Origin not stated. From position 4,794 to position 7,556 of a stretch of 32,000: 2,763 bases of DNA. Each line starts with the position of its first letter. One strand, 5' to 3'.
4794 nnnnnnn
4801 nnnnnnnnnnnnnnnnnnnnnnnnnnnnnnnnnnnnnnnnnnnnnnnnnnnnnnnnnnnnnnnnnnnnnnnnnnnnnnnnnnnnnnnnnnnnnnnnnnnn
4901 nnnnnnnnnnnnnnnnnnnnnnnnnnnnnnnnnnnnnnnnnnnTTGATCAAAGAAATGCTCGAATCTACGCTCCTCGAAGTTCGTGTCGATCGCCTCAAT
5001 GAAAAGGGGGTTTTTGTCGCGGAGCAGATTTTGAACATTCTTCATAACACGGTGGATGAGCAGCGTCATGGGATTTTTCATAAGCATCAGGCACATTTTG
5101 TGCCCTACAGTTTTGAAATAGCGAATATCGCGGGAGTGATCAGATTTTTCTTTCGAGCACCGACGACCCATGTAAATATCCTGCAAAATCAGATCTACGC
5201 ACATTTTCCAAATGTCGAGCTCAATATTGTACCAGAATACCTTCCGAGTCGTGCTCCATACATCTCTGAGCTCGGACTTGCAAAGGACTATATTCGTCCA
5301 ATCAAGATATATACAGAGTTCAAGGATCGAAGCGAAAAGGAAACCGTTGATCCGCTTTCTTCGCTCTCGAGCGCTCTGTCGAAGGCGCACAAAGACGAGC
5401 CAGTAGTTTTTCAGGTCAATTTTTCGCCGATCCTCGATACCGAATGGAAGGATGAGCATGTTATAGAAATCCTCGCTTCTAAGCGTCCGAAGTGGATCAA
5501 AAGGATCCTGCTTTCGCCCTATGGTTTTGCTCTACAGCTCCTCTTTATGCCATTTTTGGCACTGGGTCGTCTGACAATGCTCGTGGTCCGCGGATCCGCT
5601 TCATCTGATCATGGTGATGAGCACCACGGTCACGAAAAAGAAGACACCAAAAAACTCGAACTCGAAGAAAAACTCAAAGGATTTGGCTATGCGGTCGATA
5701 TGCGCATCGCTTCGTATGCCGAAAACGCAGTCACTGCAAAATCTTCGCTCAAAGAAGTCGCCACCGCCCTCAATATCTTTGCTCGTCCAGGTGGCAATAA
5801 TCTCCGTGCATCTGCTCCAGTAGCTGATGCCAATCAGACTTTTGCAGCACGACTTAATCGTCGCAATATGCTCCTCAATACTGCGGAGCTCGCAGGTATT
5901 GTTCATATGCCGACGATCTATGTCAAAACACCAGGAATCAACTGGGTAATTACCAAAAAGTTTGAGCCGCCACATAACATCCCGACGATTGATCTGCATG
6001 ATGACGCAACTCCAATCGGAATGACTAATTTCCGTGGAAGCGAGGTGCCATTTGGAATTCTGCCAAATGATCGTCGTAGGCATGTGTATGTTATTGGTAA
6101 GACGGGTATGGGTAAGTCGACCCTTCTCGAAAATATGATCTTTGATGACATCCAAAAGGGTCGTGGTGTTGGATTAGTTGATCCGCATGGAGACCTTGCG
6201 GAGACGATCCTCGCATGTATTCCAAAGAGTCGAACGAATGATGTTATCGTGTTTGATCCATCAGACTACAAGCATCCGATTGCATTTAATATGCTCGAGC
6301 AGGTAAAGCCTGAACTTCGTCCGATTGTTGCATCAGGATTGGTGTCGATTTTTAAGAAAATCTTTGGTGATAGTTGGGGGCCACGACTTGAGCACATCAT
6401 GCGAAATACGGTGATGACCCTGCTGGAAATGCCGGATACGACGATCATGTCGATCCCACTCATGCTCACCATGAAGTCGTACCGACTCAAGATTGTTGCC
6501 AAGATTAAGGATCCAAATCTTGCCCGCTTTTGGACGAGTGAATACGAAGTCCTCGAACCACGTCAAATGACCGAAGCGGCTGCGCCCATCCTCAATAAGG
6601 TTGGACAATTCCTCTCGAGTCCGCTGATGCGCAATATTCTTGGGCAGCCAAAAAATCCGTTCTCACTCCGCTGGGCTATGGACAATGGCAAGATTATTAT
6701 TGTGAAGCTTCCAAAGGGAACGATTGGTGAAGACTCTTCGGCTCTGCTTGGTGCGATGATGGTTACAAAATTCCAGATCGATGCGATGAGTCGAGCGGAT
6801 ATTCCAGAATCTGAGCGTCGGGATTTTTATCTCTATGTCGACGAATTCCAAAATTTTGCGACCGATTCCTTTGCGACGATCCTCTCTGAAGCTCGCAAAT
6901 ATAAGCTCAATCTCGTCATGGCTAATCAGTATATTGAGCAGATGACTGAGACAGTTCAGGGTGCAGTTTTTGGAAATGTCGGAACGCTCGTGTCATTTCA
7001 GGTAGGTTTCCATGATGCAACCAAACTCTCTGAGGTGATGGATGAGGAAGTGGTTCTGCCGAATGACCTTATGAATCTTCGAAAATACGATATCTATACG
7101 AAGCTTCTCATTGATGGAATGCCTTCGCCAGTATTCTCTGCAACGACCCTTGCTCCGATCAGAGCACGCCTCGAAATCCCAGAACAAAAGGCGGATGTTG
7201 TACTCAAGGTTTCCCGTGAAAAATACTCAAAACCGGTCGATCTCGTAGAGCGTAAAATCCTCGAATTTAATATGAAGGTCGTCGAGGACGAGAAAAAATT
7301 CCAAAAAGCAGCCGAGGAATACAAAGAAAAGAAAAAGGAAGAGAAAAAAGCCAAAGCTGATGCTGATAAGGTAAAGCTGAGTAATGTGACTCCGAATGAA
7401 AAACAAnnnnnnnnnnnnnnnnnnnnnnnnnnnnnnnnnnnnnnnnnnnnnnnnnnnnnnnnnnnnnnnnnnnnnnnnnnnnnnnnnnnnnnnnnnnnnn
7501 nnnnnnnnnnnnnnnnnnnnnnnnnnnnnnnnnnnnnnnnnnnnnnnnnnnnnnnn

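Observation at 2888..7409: pilT, a cNMP-binding/GAF protein and a VirD4-like ATPase form a tight cluster, with a CHASE2 cyclase elsewhere in the window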

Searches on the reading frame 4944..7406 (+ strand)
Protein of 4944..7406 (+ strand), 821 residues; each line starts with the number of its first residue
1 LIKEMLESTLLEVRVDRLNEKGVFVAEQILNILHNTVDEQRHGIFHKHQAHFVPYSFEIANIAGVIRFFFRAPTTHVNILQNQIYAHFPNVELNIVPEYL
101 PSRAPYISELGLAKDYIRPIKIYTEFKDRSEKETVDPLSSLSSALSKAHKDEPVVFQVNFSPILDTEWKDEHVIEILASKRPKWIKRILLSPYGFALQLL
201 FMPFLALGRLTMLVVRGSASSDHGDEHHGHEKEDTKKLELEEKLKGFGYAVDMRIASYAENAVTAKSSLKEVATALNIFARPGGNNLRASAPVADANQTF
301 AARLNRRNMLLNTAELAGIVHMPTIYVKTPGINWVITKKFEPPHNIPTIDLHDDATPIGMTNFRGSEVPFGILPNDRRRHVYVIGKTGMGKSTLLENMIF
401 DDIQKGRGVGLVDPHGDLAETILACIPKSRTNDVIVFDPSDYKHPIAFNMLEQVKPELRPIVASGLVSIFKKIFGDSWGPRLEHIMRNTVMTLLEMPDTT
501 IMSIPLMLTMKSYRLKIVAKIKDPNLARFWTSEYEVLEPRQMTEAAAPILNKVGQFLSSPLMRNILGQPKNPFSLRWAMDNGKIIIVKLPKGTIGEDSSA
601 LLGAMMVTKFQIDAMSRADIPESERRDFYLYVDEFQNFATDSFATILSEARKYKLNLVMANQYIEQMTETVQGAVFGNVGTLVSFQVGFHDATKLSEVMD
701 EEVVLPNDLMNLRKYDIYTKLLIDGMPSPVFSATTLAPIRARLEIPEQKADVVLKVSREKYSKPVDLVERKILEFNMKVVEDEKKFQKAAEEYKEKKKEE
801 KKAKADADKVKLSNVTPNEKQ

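Call 5: search_protein_families(library=pfam, max_evalue=1, proteins=[window:4944-7406:+])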
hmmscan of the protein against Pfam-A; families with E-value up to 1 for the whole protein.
seq(821 aa): 13 families
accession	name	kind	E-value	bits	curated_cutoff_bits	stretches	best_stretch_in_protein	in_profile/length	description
PF10412.15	TrwB_AAD_bind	-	9.3e-08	31.8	20.5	1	374-670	11-289/387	Type IV secretion-system coupling protein DNA-binding domain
PF01935.23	DUF87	-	7.2e-07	30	23.2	1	364-445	8-84/220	Helicase HerA, central domain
PF02534.20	T4SS-DNA_transf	-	1.2e-06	28.1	20.1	2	379-455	45-118/468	Type IV secretory system Conjugative DNA transfer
PF25199.1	nSTAND_NTPase5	-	6e-06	26.6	34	1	374-445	37-110/145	Novel STAND NTPase 5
PF12696.13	TraG-D_C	-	7.4e-05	23.1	22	1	629-688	3-67/126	TraM recognition site of TraD and TraG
PF13401.12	AAA_22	-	0.0043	17.8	27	1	377-399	4-26/130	AAA domain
PF13191.12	AAA_16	-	0.0082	17.1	32.6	1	377-405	23-50/167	AAA ATPase domain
PF01580.24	FtsK_SpoIIIE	-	0.055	13.4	24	1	379-399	40-60/221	FtsK/SpoIIIE family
PF00005.33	ABC_tran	-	0.082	13.9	25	1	379-398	12-31/137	ABC transporter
PF20720.3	nSTAND3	-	0.082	13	27.2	1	377-438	16-72/155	Novel STAND NTPase 3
PF13555.12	AAA_29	-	0.12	12.6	27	1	377-396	21-40/61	P-loop containing region of AAA domain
PF05729.18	NACHT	-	0.2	11.9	26.7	1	380-400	2-22/167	NACHT domain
PF00350.29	Dynamin_N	-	0.81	10.1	27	1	381-404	1-24/168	Dynamin family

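Call 6: search_protein_families(library=ncbifam, max_evalue=1, proteins=[window:4944-7406:+])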
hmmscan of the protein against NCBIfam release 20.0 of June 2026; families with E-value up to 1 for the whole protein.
seq(821 aa): 11 families
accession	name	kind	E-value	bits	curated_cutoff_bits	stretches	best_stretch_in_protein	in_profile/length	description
TIGR03743.1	SXT_TraD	subfamily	4.5e-10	38.6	366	2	375-452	172-252/636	conjugative transfer system coupling protein TraD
NF045973.1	conju_CD1115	equivalog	1.1e-08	34.3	250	2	375-459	21-103/442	VirD4-like conjugal transfer protein, CD1115 family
NF053655.1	CedD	equivalog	4.7e-06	25.5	600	1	334-425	179-268/527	DNA-translocating ATPase CedD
TIGR03754.1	conj_TOL_TraD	equivalog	8.2e-06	24.6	647.55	1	373-418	175-220/643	type IV conjugative transfer system coupling protein TraD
NF041447.1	TrbC_conju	equivalog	0.00046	18.7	800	1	375-416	126-167/685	F-type conjugative transfer protein TrbC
NF045975.1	VirB4_plasma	equivalog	0.012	13.3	590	1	381-415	518-552/894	Mbov_0397 family ICE element conjugal transfer ATPase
TIGR03597.1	GTPase_YqeH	equivalog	0.032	13.4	297.4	1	377-399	154-176/361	ribosome biogenesis GTPase YqeH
TIGR00231.1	small_GTP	domain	0.042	13.6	42.5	1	378-403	3-28/164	GTP-binding protein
TIGR03420.1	DnaA_homol_Hda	equivalog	0.08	12.5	194.8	1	376-438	36-97/226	DnaA regulatory inactivator Hda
NF033849.1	ser_rich_anae_1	subfamily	0.094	10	650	0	641-671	1048-1078/1163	serine-rich protein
TIGR00750.1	lao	equivalog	0.12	11.4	240.75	1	379-414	35-72/300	methylmalonyl Co-A mutase-associated GTPase MeaB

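Call 14: search_solved_structures(query=window:4944-7406:+, max_evalue=1, show_alignments=2)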
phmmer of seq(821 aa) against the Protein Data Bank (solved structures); distinct sequences matched with E-value up to 1: 7.
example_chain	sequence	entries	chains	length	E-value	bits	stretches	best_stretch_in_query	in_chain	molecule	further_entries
1gl6_A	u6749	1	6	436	1.8e-06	29.5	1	373-420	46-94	ATPASE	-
1e9r_A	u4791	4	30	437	1.8e-06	29.5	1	373-420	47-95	CONJUGAL TRANSFER PROTEIN TRWB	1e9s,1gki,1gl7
9qb8_A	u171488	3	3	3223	0.024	15.9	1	536-653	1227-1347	Lymphostatin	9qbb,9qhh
9euv_A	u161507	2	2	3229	0.024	15.9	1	536-653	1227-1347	Efa1/LifA protein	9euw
6sz9_A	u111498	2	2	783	0.12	13.5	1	364-419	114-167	IcmO (DotL)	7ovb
2f6k_A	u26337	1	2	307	0.45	11.7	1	18-97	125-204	metal-dependent hydrolase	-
9cm1_0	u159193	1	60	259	0.46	11.6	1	398-484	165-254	Phosphosulfolactate synthase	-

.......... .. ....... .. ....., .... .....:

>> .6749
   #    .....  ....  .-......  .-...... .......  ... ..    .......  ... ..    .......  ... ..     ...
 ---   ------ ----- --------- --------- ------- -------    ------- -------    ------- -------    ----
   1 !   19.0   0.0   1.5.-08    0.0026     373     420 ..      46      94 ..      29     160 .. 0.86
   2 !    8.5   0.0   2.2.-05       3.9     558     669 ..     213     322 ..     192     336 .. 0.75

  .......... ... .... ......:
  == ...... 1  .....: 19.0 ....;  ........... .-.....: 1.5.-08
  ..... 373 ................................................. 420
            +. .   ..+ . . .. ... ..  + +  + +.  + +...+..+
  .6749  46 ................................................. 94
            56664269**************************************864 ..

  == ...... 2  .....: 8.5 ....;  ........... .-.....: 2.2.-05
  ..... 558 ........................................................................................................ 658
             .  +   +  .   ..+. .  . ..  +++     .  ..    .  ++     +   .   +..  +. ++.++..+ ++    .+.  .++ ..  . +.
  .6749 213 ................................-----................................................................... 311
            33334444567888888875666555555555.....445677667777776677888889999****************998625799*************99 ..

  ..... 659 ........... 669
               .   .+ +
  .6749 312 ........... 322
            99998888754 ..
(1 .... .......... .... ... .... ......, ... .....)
